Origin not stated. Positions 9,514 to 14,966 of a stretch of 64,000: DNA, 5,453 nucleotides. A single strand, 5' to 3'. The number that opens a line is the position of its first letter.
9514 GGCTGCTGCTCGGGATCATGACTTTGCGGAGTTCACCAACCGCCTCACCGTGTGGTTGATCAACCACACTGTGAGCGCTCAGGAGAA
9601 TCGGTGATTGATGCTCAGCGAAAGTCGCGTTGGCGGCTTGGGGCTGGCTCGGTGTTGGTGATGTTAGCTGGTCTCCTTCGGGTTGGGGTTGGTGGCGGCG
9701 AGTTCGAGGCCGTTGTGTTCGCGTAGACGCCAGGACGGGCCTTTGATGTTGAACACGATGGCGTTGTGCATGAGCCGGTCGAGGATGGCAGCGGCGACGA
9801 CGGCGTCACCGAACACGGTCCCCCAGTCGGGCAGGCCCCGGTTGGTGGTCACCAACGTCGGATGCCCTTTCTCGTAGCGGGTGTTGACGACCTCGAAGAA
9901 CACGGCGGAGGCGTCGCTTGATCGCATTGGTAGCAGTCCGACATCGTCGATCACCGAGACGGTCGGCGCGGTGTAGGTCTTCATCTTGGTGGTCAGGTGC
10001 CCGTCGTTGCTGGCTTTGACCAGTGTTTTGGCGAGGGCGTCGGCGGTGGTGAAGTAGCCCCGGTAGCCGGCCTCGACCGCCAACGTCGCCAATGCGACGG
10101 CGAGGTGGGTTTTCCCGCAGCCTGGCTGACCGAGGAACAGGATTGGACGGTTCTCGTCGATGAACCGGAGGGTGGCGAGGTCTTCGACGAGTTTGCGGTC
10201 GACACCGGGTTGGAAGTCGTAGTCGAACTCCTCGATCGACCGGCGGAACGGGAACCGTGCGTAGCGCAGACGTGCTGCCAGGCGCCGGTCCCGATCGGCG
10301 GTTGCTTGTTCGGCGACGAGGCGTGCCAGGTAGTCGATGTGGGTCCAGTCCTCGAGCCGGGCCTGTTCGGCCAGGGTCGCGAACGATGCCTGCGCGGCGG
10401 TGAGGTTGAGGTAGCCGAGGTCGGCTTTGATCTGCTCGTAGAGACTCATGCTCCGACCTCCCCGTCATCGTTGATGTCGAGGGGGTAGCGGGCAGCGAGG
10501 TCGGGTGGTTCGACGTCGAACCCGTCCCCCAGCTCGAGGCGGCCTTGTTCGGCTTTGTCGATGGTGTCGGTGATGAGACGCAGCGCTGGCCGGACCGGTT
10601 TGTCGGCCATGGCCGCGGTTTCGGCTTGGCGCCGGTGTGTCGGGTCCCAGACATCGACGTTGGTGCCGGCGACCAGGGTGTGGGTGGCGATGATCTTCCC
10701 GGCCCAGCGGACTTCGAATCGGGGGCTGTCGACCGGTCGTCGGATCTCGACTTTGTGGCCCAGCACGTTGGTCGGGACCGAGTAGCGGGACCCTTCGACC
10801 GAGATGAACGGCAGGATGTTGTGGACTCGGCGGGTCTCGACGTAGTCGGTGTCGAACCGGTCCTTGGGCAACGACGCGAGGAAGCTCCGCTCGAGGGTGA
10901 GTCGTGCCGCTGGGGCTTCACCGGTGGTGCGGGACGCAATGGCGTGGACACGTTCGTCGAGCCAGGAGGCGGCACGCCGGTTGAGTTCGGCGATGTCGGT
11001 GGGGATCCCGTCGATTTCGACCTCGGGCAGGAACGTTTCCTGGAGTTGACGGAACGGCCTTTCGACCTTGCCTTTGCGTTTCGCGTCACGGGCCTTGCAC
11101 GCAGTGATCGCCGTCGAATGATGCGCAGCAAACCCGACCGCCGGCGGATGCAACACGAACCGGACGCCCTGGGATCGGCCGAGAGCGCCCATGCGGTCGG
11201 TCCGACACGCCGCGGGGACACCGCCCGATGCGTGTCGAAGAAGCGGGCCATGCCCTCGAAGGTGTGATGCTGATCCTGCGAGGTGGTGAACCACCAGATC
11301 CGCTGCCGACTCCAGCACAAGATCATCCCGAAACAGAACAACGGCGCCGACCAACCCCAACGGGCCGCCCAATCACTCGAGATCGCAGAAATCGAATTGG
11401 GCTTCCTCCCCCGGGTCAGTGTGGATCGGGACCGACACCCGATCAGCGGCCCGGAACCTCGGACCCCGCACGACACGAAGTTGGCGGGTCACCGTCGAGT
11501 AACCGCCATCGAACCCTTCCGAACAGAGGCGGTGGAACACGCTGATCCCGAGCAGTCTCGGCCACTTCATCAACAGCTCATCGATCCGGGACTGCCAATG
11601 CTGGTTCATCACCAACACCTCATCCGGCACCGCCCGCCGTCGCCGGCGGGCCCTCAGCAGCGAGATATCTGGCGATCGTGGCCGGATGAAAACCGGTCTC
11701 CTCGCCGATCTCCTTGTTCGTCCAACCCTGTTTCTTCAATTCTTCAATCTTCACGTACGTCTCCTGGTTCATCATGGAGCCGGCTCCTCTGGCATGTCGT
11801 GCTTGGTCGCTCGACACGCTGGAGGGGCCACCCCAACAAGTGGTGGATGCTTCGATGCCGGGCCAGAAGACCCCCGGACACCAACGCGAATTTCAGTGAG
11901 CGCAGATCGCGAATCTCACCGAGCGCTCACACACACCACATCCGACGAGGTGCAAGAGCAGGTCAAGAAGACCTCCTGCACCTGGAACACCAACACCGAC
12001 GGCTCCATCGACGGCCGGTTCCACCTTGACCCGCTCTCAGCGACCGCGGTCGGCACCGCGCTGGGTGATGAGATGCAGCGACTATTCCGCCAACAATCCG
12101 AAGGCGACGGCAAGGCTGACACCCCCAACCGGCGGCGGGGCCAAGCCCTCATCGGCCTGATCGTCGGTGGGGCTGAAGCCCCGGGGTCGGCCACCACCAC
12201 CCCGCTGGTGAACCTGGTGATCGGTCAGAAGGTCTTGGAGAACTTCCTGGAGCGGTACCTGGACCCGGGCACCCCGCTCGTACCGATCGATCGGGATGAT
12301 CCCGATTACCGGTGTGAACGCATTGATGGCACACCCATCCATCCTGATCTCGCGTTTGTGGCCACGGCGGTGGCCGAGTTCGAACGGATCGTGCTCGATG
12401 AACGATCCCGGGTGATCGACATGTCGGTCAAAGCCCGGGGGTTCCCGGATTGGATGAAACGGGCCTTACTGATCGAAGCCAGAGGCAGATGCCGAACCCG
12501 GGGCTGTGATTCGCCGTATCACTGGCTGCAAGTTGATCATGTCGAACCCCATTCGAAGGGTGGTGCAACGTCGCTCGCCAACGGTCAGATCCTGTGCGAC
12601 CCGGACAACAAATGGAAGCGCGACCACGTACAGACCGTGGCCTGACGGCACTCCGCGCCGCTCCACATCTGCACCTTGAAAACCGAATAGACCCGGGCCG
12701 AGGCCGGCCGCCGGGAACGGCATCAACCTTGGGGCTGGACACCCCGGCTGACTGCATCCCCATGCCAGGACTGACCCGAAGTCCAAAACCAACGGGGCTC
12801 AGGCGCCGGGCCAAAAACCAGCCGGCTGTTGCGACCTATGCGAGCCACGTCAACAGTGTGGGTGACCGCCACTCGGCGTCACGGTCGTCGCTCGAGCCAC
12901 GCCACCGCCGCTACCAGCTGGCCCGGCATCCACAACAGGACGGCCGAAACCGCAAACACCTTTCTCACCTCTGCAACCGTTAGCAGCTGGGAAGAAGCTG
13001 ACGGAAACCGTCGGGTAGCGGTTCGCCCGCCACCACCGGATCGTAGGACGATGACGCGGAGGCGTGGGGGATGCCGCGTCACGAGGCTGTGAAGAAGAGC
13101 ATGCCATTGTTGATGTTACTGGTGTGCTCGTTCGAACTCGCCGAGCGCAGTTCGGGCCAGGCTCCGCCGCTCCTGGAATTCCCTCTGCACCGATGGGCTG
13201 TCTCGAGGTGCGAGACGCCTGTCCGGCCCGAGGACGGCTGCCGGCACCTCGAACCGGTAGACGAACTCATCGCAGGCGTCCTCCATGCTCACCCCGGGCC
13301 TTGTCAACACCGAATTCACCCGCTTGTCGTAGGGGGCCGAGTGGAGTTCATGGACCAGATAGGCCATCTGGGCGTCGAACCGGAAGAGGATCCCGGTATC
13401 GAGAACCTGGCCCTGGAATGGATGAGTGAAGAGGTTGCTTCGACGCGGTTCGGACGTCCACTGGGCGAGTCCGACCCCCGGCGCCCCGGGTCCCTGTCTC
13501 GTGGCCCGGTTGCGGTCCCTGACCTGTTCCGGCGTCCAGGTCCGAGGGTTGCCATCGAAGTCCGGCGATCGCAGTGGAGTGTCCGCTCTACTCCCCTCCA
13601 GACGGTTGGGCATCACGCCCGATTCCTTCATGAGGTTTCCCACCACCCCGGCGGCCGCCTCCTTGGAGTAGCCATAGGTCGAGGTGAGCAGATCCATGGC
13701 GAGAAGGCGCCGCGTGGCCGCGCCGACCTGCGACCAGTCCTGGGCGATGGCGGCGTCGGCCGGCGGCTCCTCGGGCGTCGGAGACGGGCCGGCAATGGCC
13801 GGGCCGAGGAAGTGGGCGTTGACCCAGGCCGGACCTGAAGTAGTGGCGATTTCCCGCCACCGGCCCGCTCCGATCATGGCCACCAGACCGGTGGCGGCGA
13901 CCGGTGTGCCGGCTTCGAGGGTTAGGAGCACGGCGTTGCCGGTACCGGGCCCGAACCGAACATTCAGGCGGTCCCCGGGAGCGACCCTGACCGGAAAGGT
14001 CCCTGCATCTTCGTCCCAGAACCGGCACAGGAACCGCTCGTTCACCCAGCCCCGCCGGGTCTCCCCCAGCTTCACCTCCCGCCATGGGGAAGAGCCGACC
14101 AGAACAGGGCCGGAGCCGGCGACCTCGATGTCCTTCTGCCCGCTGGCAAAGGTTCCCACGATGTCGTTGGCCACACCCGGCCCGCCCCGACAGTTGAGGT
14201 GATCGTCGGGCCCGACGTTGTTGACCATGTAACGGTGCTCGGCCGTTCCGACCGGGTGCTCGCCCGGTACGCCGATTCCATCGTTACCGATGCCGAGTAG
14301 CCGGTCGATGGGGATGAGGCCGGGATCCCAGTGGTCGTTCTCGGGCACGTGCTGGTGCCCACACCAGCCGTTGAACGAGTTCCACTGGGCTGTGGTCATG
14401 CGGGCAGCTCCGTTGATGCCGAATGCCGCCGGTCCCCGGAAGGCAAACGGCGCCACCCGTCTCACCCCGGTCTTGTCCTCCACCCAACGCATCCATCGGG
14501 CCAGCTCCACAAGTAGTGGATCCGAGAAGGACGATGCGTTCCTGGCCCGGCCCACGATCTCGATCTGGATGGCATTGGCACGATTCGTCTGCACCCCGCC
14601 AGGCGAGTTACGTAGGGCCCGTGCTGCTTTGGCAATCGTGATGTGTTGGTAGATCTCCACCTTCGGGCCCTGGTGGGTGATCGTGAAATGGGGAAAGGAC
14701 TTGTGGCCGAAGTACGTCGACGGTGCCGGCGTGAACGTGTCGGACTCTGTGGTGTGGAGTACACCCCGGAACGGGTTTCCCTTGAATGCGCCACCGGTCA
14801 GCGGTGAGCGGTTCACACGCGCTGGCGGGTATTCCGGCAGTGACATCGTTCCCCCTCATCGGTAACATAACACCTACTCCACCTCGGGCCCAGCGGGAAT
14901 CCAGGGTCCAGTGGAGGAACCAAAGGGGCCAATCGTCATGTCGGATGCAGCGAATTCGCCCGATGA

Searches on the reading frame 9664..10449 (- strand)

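Call 36: search_protein_families(library=pfam, proteins=[window:9664-10449:-], max_evalue=0.001)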
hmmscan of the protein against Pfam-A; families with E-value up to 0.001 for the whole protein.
window:9664-10449:- (261 aa): 4 families
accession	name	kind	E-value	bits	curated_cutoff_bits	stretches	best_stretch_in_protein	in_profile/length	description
PF01695.23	IstB_IS21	-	6.1e-68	229.3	24.1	1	12-245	4-235/238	IstB-like ATP binding protein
PF00308.24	Bac_DnaA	-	2.1e-08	35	23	1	101-204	35-139/162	Bacterial DnaA ATPAse domain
PF00004.35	AAA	-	0.0002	22.2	21.2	1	103-204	1-110/131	ATPase family associated with various cellular activities (AAA)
PF20720.3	nSTAND3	-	0.00037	20.7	27.2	1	95-131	12-48/155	Novel STAND NTPase 3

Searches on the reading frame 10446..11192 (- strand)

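Call 36: search_protein_families(library=pfam, proteins=[window:10446-11192:-], max_evalue=0.001)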
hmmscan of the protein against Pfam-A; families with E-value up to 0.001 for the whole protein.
window:10446-11192:- (248 aa): 1 family
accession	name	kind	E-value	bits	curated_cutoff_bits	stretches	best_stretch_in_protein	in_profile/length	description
PF22483.2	Mu-transpos_C_2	-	1.9e-11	43.9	27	1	108-179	1-69/73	Mu transposase, C-terminal domain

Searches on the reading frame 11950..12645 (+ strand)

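Call 29: search_protein_families(library=pfam, proteins=[window:11950-12645:+], max_evalue=0.01)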
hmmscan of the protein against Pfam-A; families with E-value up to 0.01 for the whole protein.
window:11950-12645:+ (231 aa): 2 families
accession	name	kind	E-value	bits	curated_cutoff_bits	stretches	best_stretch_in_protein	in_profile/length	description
PF01844.29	HNH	-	1.8e-06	28.4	21.4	1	185-223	3-44/47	HNH endonuclease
PF14279.12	HNH_5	-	0.0013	19.1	27.5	1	191-227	11-47/56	HNH endonuclease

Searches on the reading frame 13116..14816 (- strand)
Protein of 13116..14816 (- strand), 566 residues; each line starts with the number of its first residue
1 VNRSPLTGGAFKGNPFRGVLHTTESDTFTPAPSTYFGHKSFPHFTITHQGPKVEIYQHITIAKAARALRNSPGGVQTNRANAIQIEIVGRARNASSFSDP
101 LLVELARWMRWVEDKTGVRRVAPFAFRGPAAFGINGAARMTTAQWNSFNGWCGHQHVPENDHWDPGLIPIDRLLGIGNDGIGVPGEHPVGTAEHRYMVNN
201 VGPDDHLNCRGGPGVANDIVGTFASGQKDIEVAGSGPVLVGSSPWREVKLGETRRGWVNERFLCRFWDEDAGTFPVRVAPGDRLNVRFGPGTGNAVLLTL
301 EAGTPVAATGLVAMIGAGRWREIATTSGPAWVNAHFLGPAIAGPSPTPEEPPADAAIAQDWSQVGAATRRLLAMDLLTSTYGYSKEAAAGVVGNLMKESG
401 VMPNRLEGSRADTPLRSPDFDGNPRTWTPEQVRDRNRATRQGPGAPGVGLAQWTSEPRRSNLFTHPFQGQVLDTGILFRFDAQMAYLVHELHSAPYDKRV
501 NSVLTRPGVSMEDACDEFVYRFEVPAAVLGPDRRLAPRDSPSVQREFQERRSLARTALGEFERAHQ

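Call 29: search_protein_families(library=pfam, proteins=[window:13116-14816:-], max_evalue=0.01)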
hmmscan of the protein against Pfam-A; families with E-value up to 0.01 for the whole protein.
window:13116-14816:- (566 aa): 4 families
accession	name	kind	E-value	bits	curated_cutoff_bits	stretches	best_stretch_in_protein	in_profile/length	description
PF18013.6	Phage_lysozyme2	-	1.2e-15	58.4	28.2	1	373-529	6-123/140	Phage tail lysozyme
PF08239.17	SH3_3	-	7.6e-07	29.7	27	1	282-337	1-53/54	Bacterial SH3 domain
PF01510.30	Amidase_2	-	4.9e-06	27.3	26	1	19-166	9-130/131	N-acetylmuramoyl-L-alanine amidase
PF06347.19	SH3_4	-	0.00089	19.4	24.1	0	282-306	3-27/56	Bacterial SH3 domain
